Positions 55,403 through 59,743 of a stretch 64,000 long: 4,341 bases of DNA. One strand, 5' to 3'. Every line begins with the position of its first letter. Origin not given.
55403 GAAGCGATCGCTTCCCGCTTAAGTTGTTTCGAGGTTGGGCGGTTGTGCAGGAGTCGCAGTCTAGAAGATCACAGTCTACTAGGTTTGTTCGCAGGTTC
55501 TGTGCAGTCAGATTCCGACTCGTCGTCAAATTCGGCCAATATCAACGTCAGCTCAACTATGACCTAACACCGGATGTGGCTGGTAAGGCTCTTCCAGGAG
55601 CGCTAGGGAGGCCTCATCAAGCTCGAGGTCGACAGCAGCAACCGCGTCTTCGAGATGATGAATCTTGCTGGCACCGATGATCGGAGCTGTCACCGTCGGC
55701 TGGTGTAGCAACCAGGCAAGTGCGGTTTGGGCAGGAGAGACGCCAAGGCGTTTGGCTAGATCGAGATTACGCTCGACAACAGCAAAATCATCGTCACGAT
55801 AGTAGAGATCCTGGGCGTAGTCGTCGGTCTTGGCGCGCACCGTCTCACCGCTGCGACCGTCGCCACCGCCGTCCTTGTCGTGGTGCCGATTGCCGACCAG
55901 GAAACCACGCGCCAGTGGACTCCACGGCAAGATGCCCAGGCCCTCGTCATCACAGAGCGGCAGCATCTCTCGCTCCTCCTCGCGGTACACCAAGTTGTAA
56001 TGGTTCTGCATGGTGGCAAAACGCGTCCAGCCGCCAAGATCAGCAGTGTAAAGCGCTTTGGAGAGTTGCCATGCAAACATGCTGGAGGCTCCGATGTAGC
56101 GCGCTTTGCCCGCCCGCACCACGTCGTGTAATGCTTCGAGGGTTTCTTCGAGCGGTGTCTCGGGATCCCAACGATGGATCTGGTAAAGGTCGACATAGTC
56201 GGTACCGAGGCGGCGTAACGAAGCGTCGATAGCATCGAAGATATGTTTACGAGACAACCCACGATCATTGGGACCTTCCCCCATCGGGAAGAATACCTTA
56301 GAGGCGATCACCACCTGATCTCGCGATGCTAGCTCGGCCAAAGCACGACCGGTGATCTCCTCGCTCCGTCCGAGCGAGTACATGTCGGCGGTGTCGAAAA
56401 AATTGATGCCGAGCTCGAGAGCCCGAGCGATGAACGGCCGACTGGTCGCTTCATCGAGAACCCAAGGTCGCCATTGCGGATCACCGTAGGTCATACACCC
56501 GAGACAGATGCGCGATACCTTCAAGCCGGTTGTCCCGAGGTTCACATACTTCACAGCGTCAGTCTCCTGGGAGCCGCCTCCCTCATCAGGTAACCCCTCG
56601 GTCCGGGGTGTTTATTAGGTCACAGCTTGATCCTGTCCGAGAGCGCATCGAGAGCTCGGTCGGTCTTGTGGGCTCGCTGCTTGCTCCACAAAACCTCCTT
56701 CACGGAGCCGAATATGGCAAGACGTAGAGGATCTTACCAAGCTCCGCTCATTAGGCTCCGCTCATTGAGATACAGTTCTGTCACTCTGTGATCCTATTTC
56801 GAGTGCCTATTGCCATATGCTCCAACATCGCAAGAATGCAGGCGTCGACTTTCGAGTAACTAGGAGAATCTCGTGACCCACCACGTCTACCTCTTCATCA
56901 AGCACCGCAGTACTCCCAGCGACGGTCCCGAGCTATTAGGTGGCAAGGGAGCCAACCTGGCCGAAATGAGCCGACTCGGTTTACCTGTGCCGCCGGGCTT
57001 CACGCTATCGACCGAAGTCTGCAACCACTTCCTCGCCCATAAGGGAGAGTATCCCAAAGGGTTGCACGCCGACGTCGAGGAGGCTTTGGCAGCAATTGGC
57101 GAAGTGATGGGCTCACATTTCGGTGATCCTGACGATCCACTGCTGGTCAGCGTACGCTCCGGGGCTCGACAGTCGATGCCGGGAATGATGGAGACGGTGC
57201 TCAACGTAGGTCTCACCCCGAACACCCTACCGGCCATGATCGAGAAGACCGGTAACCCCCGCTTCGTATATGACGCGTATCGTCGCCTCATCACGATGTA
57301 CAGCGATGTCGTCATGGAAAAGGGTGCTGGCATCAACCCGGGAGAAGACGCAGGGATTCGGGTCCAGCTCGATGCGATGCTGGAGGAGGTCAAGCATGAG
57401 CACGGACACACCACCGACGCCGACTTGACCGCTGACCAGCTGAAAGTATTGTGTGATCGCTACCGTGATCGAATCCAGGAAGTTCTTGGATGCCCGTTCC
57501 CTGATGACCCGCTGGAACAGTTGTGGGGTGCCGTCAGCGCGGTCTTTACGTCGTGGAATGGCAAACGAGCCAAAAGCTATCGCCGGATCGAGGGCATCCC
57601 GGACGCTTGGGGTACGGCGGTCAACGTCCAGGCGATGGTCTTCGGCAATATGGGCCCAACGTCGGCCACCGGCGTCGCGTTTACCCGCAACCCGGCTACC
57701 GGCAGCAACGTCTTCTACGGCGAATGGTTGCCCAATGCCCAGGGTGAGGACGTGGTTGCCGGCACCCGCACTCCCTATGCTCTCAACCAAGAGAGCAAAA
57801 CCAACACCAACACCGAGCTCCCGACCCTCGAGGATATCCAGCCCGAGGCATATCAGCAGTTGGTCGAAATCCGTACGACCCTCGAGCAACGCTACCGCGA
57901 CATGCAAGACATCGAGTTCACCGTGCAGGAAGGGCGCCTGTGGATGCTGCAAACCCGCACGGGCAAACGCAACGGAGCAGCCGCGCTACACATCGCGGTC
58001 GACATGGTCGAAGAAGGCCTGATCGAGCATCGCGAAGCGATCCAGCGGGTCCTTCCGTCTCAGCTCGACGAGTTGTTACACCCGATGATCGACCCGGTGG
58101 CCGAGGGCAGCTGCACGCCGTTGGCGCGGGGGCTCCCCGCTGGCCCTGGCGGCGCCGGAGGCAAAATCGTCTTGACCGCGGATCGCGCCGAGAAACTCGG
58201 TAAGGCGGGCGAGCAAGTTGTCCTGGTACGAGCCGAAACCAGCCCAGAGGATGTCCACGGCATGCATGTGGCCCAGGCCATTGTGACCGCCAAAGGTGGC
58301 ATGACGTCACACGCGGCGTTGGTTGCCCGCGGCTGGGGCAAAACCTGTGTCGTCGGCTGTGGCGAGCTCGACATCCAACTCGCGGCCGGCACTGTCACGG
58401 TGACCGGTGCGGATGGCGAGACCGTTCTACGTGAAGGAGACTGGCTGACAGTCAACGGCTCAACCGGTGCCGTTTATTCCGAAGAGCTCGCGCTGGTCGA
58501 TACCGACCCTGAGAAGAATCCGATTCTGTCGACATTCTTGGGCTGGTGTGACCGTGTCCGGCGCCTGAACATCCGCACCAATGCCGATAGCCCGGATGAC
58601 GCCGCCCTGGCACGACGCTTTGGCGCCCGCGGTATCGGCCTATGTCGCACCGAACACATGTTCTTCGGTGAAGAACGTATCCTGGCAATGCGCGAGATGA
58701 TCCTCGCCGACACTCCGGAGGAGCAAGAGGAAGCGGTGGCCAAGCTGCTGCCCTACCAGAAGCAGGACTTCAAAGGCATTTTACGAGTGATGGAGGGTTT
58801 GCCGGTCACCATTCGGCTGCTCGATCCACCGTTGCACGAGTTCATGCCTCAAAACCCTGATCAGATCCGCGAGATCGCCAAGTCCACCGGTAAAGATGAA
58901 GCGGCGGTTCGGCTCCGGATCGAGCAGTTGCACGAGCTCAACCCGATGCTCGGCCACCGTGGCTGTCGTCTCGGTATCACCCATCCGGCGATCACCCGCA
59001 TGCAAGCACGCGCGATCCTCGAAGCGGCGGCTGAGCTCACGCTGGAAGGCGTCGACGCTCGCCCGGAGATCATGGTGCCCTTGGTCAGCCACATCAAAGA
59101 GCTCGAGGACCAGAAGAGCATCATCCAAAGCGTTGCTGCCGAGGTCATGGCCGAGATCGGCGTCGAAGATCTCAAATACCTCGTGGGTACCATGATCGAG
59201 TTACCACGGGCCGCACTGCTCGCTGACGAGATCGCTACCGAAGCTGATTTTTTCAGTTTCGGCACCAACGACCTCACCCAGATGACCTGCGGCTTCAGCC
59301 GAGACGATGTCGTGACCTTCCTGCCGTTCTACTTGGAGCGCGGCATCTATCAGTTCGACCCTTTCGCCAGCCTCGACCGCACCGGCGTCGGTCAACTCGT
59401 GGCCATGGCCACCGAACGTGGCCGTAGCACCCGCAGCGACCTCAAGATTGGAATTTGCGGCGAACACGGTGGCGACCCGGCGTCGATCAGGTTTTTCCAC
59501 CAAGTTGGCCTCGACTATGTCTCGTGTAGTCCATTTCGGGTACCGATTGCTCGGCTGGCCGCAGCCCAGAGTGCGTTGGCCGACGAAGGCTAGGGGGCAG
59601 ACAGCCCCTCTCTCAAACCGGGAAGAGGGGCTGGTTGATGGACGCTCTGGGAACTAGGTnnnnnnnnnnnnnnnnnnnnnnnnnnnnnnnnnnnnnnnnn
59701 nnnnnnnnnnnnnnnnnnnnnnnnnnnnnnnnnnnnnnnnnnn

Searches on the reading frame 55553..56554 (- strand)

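Call 45: search_protein_families(library=pfam, proteins=[window:55553-56554:-], max_evalue=0.00001)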
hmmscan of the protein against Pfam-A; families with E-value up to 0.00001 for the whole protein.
window:55553-56554:- (333 aa): 1 family
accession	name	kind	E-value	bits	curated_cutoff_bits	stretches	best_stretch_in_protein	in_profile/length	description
PF00248.27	Aldo_ket_red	-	1.6e-77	260.9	24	1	15-322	1-288/291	Aldo/keto reductase family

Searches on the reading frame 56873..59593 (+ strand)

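Call 46: search_protein_families(library=pfam, proteins=[window:56873-59593:+], max_evalue=0.001)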
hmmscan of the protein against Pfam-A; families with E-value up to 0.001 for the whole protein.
window:56873-59593:+ (906 aa): 3 families
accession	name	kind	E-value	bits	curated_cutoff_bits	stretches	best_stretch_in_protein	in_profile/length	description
PF02896.24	PEP-utilizers_C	-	3.7e-85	286.1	22.8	1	553-900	8-291/293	PEP-utilising enzyme, PEP-binding domain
PF01326.24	PPDK_N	-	8.9e-55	186.7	27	3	64-306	77-222/328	Pyruvate phosphate dikinase, AMP/ATP-binding domain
PF00391.29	PEP-utilizers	-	3.6e-23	81.4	23.1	1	447-532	3-72/72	PEP-utilising enzyme, mobile domain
